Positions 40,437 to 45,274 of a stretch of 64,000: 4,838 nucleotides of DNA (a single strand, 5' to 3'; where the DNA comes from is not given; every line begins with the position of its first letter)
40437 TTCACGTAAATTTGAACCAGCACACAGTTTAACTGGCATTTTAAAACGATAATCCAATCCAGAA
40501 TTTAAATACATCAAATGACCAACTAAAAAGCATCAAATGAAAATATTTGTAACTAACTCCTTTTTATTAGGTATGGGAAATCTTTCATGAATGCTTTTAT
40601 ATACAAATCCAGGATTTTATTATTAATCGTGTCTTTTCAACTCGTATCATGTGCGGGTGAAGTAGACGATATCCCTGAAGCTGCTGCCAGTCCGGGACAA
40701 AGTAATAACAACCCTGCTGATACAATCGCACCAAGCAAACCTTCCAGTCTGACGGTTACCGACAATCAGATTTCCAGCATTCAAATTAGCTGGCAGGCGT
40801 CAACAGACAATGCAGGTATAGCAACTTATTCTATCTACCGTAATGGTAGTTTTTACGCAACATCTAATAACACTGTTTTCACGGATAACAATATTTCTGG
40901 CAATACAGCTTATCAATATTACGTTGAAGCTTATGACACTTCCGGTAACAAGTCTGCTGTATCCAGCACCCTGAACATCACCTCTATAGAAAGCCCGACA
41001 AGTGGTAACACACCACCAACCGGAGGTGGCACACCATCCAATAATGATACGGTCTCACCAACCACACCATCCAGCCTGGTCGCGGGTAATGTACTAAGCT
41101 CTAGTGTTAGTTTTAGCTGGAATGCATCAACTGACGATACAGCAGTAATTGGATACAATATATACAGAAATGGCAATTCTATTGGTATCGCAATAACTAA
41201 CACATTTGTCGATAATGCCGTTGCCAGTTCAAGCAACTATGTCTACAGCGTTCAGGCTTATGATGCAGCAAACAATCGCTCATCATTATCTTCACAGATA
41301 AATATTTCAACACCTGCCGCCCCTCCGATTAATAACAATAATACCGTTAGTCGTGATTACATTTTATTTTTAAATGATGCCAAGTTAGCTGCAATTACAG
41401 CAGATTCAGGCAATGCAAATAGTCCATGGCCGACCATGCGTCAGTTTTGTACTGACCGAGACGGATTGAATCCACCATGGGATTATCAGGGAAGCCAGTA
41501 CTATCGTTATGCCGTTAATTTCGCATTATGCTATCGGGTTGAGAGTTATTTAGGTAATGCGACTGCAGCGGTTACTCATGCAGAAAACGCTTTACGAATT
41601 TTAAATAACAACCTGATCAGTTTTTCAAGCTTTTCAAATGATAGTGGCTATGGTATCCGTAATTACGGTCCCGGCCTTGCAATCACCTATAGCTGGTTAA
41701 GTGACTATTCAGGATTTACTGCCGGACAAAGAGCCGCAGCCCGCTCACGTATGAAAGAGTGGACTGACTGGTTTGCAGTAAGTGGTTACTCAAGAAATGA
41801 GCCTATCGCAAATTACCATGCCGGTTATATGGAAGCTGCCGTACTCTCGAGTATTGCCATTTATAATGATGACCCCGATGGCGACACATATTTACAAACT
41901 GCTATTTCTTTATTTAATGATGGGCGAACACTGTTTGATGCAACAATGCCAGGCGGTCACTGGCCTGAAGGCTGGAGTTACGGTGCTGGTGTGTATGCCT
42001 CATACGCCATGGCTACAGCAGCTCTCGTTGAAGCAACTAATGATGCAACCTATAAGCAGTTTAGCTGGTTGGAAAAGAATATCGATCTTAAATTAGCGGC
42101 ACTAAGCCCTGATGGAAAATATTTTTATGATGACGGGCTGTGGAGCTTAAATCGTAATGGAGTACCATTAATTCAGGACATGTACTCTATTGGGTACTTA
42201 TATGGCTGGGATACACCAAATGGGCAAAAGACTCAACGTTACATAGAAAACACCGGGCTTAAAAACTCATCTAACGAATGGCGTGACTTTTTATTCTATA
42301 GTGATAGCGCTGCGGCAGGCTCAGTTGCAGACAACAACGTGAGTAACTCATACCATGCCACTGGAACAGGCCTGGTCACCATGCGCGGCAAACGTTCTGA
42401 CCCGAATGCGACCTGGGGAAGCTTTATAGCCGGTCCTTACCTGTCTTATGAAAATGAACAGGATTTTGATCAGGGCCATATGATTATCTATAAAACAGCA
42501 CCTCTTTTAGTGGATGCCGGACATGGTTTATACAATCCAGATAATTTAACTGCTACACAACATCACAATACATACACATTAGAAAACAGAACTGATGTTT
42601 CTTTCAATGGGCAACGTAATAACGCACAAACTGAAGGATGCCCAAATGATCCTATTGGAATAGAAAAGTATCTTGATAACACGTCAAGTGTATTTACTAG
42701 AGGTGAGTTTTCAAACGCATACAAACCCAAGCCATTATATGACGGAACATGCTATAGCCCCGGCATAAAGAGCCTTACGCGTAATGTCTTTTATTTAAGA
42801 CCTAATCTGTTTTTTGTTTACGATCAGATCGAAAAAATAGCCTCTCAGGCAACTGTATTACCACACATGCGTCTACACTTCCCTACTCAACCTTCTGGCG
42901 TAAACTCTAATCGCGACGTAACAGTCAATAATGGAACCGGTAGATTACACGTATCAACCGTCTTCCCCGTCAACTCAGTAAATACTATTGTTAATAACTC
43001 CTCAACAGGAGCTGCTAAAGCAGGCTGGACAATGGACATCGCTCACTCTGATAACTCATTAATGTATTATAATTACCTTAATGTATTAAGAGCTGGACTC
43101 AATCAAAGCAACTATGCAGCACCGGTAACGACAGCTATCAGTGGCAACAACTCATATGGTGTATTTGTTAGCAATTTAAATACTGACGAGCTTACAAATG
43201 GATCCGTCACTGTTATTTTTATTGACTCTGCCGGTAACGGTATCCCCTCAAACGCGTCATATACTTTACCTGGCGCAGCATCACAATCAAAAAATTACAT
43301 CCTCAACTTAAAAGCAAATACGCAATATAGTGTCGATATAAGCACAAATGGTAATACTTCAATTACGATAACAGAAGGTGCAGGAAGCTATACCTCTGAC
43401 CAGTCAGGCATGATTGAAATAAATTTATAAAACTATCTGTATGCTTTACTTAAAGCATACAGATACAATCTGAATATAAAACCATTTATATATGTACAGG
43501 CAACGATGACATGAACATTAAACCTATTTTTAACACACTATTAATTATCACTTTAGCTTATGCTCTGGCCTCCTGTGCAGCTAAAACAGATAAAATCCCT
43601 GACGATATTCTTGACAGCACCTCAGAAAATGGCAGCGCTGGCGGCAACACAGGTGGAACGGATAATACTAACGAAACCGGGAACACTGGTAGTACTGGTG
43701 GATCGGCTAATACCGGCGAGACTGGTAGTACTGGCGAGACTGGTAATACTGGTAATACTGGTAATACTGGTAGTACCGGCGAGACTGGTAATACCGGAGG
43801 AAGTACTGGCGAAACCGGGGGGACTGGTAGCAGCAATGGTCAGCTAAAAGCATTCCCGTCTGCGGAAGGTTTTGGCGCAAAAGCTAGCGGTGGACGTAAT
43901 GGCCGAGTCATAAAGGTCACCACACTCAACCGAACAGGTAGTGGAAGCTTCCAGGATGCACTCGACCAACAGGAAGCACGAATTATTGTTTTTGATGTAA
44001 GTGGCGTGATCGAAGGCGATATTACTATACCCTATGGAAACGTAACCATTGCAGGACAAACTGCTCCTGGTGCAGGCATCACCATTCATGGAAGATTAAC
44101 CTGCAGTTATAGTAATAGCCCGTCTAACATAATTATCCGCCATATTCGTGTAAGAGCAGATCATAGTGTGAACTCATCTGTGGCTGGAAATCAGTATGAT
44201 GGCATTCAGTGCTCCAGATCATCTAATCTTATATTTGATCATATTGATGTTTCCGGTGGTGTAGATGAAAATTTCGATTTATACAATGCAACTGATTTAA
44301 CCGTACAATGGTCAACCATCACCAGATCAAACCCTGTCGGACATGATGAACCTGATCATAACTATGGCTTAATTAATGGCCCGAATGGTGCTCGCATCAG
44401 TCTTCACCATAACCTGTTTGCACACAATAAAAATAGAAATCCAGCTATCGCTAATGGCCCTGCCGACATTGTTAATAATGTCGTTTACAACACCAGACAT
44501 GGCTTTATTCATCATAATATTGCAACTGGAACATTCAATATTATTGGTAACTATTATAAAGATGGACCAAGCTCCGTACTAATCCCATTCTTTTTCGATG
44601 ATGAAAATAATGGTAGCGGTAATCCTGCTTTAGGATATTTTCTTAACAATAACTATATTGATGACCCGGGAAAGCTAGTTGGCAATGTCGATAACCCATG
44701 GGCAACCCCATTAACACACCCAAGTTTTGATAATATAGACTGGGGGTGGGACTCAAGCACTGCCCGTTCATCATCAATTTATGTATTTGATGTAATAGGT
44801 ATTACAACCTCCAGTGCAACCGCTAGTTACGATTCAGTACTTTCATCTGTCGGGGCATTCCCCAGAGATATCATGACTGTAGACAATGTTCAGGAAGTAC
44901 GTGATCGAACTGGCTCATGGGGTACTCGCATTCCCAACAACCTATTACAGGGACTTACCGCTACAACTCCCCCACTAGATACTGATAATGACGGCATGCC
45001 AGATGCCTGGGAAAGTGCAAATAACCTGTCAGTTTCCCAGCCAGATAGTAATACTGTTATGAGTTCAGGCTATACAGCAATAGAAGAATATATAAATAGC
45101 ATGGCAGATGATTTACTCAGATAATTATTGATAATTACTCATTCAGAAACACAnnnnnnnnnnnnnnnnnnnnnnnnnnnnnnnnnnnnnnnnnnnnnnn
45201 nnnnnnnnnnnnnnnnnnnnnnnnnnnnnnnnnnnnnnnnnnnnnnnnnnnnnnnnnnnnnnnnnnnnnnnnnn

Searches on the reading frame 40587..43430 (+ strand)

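Call 6: search_protein_families(library=ncbifam, proteins=[window:40587-43430:+], max_evalue=0.00001)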
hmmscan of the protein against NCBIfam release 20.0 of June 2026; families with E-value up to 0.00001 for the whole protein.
window:40587-43430:+ (947 aa): 1 family
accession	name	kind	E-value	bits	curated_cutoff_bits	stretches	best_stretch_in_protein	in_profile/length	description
NF041611.1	exoglucan_CbhB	equivalog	5.1e-36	124.1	1950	2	148-246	696-794/997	exoglucanase CbhB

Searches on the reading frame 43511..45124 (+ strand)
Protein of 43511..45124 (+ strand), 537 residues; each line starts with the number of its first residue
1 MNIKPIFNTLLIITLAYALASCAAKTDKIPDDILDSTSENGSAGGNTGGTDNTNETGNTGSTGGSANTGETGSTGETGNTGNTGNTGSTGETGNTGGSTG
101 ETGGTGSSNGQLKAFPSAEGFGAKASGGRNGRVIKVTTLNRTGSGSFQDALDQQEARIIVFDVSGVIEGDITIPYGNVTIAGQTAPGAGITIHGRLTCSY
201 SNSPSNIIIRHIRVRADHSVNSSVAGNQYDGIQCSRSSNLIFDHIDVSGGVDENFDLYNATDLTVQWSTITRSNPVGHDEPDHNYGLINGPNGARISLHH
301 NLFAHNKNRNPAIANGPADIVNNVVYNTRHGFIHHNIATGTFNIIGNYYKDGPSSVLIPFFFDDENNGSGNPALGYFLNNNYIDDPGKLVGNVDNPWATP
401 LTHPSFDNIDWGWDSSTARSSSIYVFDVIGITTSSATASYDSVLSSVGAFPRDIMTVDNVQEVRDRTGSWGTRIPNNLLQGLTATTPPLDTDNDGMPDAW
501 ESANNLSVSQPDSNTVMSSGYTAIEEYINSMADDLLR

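Call 6: search_protein_families(library=ncbifam, proteins=[window:43511-45124:+], max_evalue=0.00001)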
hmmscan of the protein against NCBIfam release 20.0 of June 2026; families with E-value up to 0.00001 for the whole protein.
window:43511-45124:+ (537 aa): 1 family
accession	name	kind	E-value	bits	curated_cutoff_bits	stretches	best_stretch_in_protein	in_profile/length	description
NF041900.1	pec_ly_PelZ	equivalog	2.6e-27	95.7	840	1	113-328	26-253/422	pectate lyase PelZ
